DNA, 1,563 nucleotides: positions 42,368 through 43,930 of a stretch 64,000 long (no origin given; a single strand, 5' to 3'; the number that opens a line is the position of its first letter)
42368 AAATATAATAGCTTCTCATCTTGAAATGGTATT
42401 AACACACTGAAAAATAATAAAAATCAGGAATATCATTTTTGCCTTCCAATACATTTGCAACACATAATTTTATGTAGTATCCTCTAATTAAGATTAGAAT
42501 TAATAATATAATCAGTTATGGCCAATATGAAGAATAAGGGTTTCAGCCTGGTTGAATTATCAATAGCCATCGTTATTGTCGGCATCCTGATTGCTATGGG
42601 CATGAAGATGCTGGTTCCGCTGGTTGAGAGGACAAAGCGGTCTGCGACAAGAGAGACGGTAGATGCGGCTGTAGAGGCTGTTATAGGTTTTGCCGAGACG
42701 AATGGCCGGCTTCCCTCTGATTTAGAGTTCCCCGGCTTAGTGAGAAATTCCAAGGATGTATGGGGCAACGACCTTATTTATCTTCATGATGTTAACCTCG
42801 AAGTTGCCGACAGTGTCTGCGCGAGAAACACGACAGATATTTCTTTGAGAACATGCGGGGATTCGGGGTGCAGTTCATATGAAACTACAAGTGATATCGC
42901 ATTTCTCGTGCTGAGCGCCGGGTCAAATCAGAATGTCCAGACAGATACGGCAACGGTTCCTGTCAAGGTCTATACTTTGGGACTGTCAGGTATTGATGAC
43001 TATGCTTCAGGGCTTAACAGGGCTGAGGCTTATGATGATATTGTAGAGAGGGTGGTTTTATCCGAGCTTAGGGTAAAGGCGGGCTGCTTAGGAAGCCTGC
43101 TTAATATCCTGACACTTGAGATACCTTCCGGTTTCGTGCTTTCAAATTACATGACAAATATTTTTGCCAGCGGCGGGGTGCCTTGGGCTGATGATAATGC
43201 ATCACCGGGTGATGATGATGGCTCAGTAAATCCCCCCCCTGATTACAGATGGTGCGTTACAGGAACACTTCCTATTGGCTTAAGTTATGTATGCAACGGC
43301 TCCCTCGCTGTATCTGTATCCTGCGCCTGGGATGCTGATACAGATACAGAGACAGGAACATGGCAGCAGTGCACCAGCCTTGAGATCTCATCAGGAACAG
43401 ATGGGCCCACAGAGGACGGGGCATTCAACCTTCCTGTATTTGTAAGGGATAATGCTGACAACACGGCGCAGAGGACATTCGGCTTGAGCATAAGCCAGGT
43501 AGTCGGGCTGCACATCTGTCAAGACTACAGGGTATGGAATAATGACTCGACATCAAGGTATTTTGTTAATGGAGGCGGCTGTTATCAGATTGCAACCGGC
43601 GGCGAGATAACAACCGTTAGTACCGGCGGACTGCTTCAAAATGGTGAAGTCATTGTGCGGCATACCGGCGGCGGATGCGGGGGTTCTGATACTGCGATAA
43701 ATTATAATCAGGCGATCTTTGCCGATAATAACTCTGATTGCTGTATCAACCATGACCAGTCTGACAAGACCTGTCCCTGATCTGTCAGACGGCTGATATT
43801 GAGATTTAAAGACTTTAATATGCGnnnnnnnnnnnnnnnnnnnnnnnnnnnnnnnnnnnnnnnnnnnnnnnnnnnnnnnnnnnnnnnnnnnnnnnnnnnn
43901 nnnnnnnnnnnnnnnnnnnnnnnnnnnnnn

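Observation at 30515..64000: At least 33 kb MSH-type type IV filament locus with an inflated modular pilin repertoire and its own modification block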

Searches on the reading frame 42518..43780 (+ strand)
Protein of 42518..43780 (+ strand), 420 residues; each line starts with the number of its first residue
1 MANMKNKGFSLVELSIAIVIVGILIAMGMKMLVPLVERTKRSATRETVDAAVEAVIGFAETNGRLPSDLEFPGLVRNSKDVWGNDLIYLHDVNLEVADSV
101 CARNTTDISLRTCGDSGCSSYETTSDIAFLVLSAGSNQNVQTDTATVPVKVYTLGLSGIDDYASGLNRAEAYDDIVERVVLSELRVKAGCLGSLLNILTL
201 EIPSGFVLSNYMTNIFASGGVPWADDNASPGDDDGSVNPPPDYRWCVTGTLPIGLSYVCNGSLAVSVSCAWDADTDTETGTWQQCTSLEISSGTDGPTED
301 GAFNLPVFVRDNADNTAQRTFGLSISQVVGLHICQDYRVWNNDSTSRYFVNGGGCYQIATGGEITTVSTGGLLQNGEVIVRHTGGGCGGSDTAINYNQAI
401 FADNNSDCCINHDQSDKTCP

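Call 6: search_protein_families(library=pfam, proteins=[window:42518-43780:+], max_evalue=0.01)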
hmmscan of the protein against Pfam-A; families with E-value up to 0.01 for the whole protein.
window:42518-43780:+ (420 aa): 1 family
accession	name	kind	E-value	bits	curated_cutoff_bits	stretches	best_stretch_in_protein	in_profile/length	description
PF07963.17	N_methyl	-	5.4e-07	29.4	21.2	1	4-27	2-25/27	Prokaryotic N-terminal methylation motif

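Call 11: search_protein_families(library=ncbifam, proteins=[window:42518-43780:+], max_evalue=0.01)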
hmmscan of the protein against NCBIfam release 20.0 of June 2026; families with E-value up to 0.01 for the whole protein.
window:42518-43780:+ (420 aa): 5 families
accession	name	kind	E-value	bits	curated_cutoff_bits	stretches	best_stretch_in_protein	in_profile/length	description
TIGR02532.1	IV_pilin_GFxxxE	domain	2.4e-06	27.2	16.3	1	7-28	2-23/24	prepilin-type N-terminal cleavage/methylation domain-containing protein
NF041775.1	typeIV_PilA_Myxo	equivalog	4.1e-05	23.6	400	1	3-57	7-61/214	type IV pilin protein PilA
TIGR01710.1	typeII_sec_gspG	equivalog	8.1e-05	22.7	88.85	1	7-68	1-62/134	type II secretion system major pseudopilin GspG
NF007862.0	PRK10574.1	equivalog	0.0075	16.4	138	0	4-29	2-27/145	prepilin peptidase-dependent pilin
NF007848.0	PRK10557.1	equivalog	0.0079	15.5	120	0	3-46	7-49/192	prepilin peptidase-dependent protein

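Call 15: find_related_loci(query=A1, collection=genome_contigs, flank=10000)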
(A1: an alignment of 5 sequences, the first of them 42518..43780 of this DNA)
Query A1 (420 aa) in genome_contigs; peptide patterns used: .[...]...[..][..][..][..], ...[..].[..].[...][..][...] (x = any residue, [..] = any of these).
239 stretches matched a pattern; 67 encode a relative of the query (tblastn E <= 1e-3); 67 distinct loci.
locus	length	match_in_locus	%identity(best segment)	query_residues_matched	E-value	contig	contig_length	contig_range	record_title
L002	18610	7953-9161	42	8-420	1e-84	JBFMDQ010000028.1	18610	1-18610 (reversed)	MAG: Nitrospirota bacterium isolate MAG223 MAG223_28, whole genome shotgun sequence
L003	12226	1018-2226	37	7-418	8e-74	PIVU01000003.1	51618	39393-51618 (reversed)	MAG: Nitrospirae bacterium isolate Glo_13 GloG15_CONTIG579, whole genome shotgun sequence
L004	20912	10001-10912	42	6-325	2e-72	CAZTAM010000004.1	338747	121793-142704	MAG TPA_asm: uncultured Nitrospiraceae bacterium isolate SRP323723_co1_34 genome assembly, contig: NODE_10_length_338747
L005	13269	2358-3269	40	6-325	6e-71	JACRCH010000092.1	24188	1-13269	MAG: Deltaproteobacteria bacterium isolate NC_groundwater_1641_Pr3_B-0.1um_55_74 SR-2_scaffold_141_2018907, whole genome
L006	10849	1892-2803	41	6-325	2e-70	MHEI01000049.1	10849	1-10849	MAG: Nitrospirae bacterium RBG_16_43_11 RBG_16_scaffold_22873, whole genome shotgun sequence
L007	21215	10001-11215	34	6-418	9e-67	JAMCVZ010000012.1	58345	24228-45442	MAG: Nitrospirae bacterium isolate FK_Sedi_B_Bin.71 NODE_1274_length_58345_cov_23.9162, whole genome shotgun sequence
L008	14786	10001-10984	38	4-326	2e-64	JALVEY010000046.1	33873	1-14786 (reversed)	MAG: Persephonella sp. isolate 134-614_metabat2_scaf2bin.137 134-614_scaffold_256_c1, whole genome shotgun sequence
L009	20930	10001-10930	39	1-327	5e-63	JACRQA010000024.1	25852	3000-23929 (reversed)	MAG: Nitrospirae bacterium isolate NC_groundwater_2001_Pr3_S-0.65um_47_4 SR2-18-Sp65_coassembly_scaffold_65250, whole ge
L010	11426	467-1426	39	1-325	2e-62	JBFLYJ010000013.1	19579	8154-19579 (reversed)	MAG: Nitrospirota bacterium isolate MAG082 MAG082_13, whole genome shotgun sequence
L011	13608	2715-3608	39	4-326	3e-61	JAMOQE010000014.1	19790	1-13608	MAG: Thermodesulfatator sp. isolate 4559-240_metabat2_scaf2bin.056 4559-240_scaffold_1396_c1, whole genome shotgun seque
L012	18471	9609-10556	38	4-326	4e-65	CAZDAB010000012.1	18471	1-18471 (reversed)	MAG TPA_asm: uncultured Desulfobacteraceae bacterium isolate binchicken_co89_303 genome assembly, contig: NODE_5367_leng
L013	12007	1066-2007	38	4-326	5e-61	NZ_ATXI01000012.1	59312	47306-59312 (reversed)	Thermodesulfobacterium thermophilum DSM 1276 H529DRAFT_scaffold00012.12_C, whole genome shotgun sequence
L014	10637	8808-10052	33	5-407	6e-60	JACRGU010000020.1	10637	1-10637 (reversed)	MAG: Nitrospirae bacterium isolate NC_groundwater_1759_Pr3_B-0.1um_42_15 SR-2_scaffold_141_361204, whole genome shotgun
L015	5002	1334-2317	35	4-326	2e-59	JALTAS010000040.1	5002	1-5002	MAG: Persephonella sp. isolate S012_metabat2_scaf2bin.161 S012_NODE_14727_length_5002_cov_2.997333, whole genome shotgun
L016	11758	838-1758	37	2-326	2e-58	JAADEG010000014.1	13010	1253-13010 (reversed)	MAG: Thermodesulfobacteriota bacterium isolate L_MetaBat.182 contig-127_5296, whole genome shotgun sequence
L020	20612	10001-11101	36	1-342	4e-54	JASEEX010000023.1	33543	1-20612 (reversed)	MAG: Thermodesulfovibrionales bacterium isolate Yes46-09 NODE_23_length_33597_cov_98.663854, whole genome shotgun sequen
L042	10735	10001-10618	38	5-190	4e-35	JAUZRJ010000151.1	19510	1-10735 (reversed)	MAG: Aquificota bacterium isolate GS19_ROV16_BS04-AMOR20_M0129 AMOR20_M0129_contig151, whole genome shotgun sequence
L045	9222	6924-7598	39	4-222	2e-34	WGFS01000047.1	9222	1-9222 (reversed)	MAG: Aquificaceae bacterium isolate S146_91_esom k151_217926, whole genome shotgun sequence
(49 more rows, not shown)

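Call 20: search_protein_families(library=pfam, proteins=[L020:16737-17951:+, L020:17951-19216:+, L004:16665-17879:+, L004:17876-18865:+, L004:9040-9669:+, L004:9974-10921:+, L004:10956-12290:+, L004:12287-12847:+, L004:12844-13368:+, L020:7042-8961:+], max_evalue=0.01)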
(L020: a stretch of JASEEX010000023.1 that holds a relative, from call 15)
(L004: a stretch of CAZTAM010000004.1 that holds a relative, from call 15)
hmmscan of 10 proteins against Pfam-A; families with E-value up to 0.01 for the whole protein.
L020:16737-17951:+ (404 aa): 1 family
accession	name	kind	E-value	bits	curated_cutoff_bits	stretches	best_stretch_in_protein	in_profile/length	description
PF00482.28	T2SSF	-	1.6e-53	180.4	25.2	2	69-192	1-125/125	Type II secretion system (T2SS), protein F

L020:17951-19216:+ (421 aa): 14 families
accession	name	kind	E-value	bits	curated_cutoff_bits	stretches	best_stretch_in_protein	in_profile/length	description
PF13401.12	AAA_22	-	9.2e-28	97.6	27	1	42-171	3-130/130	AAA domain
PF08239.17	SH3_3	-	1.9e-13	50.8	27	1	363-417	2-52/54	Bacterial SH3 domain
PF13191.12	AAA_16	-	1.3e-12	49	32.6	1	32-156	11-164/167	AAA ATPase domain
PF13604.12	AAA_30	-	1.4e-08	35.2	27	1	37-143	11-108/191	AAA domain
PF06347.19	SH3_4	-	8.9e-08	32.2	24.1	1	362-419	3-55/56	Bacterial SH3 domain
PF13245.12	AAA_19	-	8.8e-07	29.6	25.1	1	43-156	10-120/134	AAA domain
PF09848.15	SLFN-g3_helicase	-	3e-06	27.2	24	1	46-137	3-93/354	Schlafen group 3, DNA/RNA helicase domain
PF07728.20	AAA_5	-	8.5e-06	26.3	22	1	48-156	3-100/139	AAA domain (dynein-related subfamily)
PF05621.17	TniB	-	0.00045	20.1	22.4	1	41-174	32-172/189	Bacterial TniB protein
PF00004.35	AAA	-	0.00057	20.8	21.2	1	48-166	2-109/131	ATPase family associated with various cellular activities (AAA)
PF13086.12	AAA_11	-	0.00062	20.1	27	1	41-180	14-105/257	AAA domain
PF20720.3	nSTAND3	-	0.00086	19.5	27.2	1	42-70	15-43/155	Novel STAND NTPase 3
PF13173.12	AAA_14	-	0.0044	17.4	27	1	47-144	5-82/129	AAA domain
PF25199.1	nSTAND_NTPase5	-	0.0072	16.6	34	0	40-160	37-129/145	Novel STAND NTPase 5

L004:16665-17879:+ (404 aa): 1 family
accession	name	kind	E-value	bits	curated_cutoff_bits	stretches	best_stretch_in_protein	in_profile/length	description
PF00482.28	T2SSF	-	6.6e-53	178.4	25.2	2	271-393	1-125/125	Type II secretion system (T2SS), protein F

L004:17876-18865:+ (329 aa): 23 families
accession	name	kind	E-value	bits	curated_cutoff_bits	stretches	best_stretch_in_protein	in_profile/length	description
PF13401.12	AAA_22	-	1.3e-25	90.6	27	1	42-171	3-130/130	AAA domain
PF13191.12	AAA_16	-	2.2e-10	41.7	32.6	1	33-156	13-164/167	AAA ATPase domain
PF00004.35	AAA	-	3e-08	34.6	21.2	1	48-185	2-129/131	ATPase family associated with various cellular activities (AAA)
PF13245.12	AAA_19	-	3.9e-07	30.7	25.1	1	43-163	10-124/134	AAA domain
PF13604.12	AAA_30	-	4.2e-07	30.3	27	1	37-165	11-125/191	AAA domain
PF25199.1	nSTAND_NTPase5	-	1.4e-06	28.7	34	1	37-169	34-138/145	Novel STAND NTPase 5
PF09848.15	SLFN-g3_helicase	-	5.3e-06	26.4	24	1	46-147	3-109/354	Schlafen group 3, DNA/RNA helicase domain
PF20720.3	nSTAND3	-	9.1e-06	25.9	27.2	1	42-71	15-44/155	Novel STAND NTPase 3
PF24883.2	NPHP3_N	-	4.6e-05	24.1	24.8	0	42-72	20-50/164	Nephrocystin 3, N-terminal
PF04851.21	ResIII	-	6.5e-05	23.3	22.5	0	101-168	33-95/164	Type III restriction enzyme, res subunit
PF05729.18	NACHT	-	0.00012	22.3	26.7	1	47-71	3-27/167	NACHT domain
PF01637.24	ATPase_2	-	0.00021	21.6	33.2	1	32-153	7-145/225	ATPase domain predominantly from Archaea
PF02492.25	cobW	-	0.00032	20.8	20.7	0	48-77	4-33/180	CobW/HypB/UreG, nucleotide-binding domain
PF05621.17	TniB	-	0.00032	20.6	22.4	1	37-182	28-178/189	Bacterial TniB protein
PF13173.12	AAA_14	-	0.00052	20.5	27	1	47-196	5-127/129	AAA domain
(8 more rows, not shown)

L004:9040-9669:+ (209 aa): 1 family
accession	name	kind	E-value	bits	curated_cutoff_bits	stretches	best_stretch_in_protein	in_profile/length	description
PF07963.17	N_methyl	-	9.3e-09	34.9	21.2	1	15-40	2-27/27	Prokaryotic N-terminal methylation motif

L004:9974-10921:+ (315 aa): 1 family
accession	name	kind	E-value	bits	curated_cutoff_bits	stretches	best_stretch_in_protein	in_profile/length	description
PF07963.17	N_methyl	-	3.6e-06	26.7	21.2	1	10-31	4-25/27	Prokaryotic N-terminal methylation motif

L004:10956-12290:+ (444 aa): 0 families

L004:12287-12847:+ (186 aa): 0 families

L004:12844-13368:+ (174 aa): 0 families

L020:7042-8961:+ (639 aa): 3 families
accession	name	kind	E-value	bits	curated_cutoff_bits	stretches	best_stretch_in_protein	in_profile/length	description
PF00501.34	AMP-binding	-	6.9e-90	302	29.9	1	78-457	9-378/384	AMP-binding enzyme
PF13193.12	AMP-binding_C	-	3.9e-24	85.8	24.5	1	518-596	1-76/76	AMP-binding enzyme C-terminal domain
PF16177.11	ACAS_N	-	5.8e-17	61.7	27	1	15-68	1-55/55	Acetyl-coenzyme A synthetase N-terminus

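Call 22: search_protein_families(library=ncbifam, proteins=[L020:16737-17951:+, L020:17951-19216:+], max_evalue=0.01)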
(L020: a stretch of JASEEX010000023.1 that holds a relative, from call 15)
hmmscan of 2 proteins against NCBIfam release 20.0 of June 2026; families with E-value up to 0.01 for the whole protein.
L020:16737-17951:+ (404 aa): 6 families
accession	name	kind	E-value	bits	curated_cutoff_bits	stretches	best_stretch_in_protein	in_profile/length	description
TIGR02120.1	GspF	equivalog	1.7e-82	277.8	424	1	4-400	1-399/401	type II secretion system inner membrane protein GspF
NF052607.1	T4PiliAsmPilCThrm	equivalog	4.2e-73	246.8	700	1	1-402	1-404/406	type IV pilus assembly protein PilC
NF007861.0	PRK10573.1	equivalog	1.1e-67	228.8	401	1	4-402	7-398/401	protein transport protein HofC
NF052606.1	T4PiliAsmPilCMyx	equivalog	5.9e-64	216.4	700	1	3-400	21-416/419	type IV pilus assembly protein PilC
NF047826.1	T3SSXpsF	equivalog_domain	1.8e-54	185.1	650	1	1-403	1-405/405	type II secretion system protein XpsF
NF041012.2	T4P_ComGB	equivalog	2.8e-37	128.8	240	1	67-399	4-331/332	competence type IV pilus assembly protein ComGB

L020:17951-19216:+ (421 aa): 10 families
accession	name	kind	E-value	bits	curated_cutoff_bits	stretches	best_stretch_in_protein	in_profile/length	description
TIGR03015.1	pepcterm_ATPase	hypoth_equivalog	4.5e-74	249.3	324.5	1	5-265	4-266/269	XrtA/PEP-CTERM system-associated ATPase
NF010065.0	PRK13545.1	equivalog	1.4e-08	33.9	538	1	273-418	285-411/549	teichoic acids export protein ATP-binding subunit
TIGR02928.1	TIGR02928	subfamily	0.0001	21.3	181.3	1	47-163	43-173/366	orc1/cdc6 family replication initiation protein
TIGR04211.1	SH3_and_anchor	equivalog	0.00015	21.5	65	1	365-420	9-60/198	TIGR04211 family SH3 domain-containing protein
TIGR01448.2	helicase_RecD2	equivalog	0.00022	19.5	500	1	43-80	330-367/713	SF1B family DNA helicase RecD2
TIGR01447.1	recD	equivalog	0.00086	18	310.15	1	42-62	161-181/597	exodeoxyribonuclease V subunit alpha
NF000868.0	PRK00080.1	equivalog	0.00093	18.2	282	0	46-96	53-101/330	Holliday junction branch migration DNA helicase RuvB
TIGR03900.1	prc_long_Delta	hypoth_equivalog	0.0026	15.8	660.95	1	350-419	786-850/973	MXAN_5808 family serine peptidase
TIGR00635.1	ruvB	equivalog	0.0051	15.9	299.05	0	42-95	28-79/305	Holliday junction branch migration DNA helicase RuvB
NF001679.0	PRK00440.1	equivalog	0.0089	15.1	303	0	37-69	32-69/322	replication factor C small subunit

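Call 26: find_homologous_proteins(query=window:42518-43780:+, max_evalue=0.00001)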
Query window:42518-43780:+ (420 aa): 25 proteins with E <= 0.00001 among 8000 candidates.
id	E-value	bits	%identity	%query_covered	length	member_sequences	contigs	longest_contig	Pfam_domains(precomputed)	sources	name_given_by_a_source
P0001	8.9e-280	946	100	99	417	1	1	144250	PF07963.18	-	-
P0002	2.1e-227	773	83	99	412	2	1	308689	PF07963.18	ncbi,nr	ncbi:MAG: prepilin-type N-terminal cleavage/methylation domain-containing protein [Thermodesulfovibr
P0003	2.3e-226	770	81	99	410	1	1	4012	PF07963.18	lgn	-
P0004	3.9e-213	726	77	100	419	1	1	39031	PF07963.18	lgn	-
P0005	2.8e-167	575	62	99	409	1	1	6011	PF07963.18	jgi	jgi:prepilin-type N-terminal cleavage/methylation domain-containing protein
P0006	7.8e-140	485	55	99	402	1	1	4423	-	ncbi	-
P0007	1.4e-139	484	55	99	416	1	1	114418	PF07963.18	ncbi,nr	ncbi:MAG: prepilin-type N-terminal cleavage/methylation domain-containing protein [Nitrospirae bacte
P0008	1.9e-135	470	53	98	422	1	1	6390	-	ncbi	-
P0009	5.9e-134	465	55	99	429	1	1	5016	PF07963.18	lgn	-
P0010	6.7e-134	465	55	99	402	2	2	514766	-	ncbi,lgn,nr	ncbi:MAG: prepilin-type N-terminal cleavage/methylation domain-containing protein [Nitrospirae bacte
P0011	1.1e-123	432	50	99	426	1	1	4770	PF07963.18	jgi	jgi:prepilin-type N-terminal cleavage/methylation domain-containing protein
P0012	4.6e-121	423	47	99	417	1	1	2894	-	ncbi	-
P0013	3.6e-116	407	48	99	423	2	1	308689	-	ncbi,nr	ncbi:MAG: prepilin-type N-terminal cleavage/methylation domain-containing protein [Thermodesulfovibr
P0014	3.5e-110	387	47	99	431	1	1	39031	-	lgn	-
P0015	2.8e-108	381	47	100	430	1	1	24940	PF07963.18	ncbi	-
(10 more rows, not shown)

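Call 28: find_encoding_contigs(protein=P0002, flank=10000, max_places=3)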
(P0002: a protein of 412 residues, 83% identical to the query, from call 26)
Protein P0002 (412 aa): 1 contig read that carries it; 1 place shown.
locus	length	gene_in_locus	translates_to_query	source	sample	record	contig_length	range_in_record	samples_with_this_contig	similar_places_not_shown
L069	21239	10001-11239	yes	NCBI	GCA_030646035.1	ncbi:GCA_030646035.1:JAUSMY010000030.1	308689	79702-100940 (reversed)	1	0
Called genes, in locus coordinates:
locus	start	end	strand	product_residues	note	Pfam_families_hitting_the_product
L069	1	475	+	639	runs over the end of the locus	PF02518:HATPase_c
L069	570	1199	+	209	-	-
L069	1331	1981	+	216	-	PF07963:N_methyl (weak)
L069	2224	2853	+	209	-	PF07963:N_methyl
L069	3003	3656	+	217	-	PF07963:N_methyl (weak)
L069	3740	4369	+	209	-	PF07963:N_methyl (faint)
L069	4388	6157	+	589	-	PF15864:PglL_A (weak), PF04932:Wzy_C, PF11846:Wzy_C_2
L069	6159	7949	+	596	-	PF15864:PglL_A (weak), PF04932:Wzy_C, PF11846:Wzy_C_2 (weak)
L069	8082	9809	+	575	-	PF04932:Wzy_C, PF11846:Wzy_C_2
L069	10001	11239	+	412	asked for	PF07963:N_methyl (weak)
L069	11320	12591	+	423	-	-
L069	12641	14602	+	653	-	-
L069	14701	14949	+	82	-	-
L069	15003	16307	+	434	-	PF07963:N_methyl (weak)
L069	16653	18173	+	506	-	PF07963:N_methyl (weak)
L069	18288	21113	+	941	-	PF01564:Spermine_synth, PF00515:TPR_1 (weak), PF07719:TPR_2 (weak), PF12895:ANAPC3 (weak), PF13414:TPR_11, PF13432:TPR_16, PF14559:TPR_19, PF07719:TPR_2 (weak), +5 more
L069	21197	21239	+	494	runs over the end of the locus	-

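Call 29: find_encoding_contigs(protein=P0010, flank=10000, max_places=3)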
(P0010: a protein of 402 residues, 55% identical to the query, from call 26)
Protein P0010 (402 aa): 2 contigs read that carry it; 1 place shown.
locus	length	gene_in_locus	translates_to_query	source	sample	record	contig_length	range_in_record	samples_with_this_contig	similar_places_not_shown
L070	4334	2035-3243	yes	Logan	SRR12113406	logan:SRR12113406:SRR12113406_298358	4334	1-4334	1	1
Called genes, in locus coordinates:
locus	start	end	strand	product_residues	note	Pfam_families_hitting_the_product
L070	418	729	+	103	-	-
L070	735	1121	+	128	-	PF20126:TumE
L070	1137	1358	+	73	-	-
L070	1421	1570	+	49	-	-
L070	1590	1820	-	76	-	-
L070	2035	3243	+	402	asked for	-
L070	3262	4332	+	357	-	?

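Call 35: find_encoding_contigs(protein=P0007, flank=10000, max_places=2)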
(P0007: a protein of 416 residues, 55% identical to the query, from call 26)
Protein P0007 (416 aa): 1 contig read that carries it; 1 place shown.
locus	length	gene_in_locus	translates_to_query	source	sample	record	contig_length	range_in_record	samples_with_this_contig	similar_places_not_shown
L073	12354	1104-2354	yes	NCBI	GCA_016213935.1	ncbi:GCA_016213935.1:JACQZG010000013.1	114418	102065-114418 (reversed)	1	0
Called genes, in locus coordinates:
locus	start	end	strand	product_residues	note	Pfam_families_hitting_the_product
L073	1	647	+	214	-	PF11846:Wzy_C_2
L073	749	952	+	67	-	-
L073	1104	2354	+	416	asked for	PF07963:N_methyl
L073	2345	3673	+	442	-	-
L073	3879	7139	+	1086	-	PF11617:Cu-binding_MopE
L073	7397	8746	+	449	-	-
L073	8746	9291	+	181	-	-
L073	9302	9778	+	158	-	-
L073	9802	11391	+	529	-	PF00263:Secretin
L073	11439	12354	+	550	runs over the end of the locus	PF05157:MshEN, PF00437:T2SSE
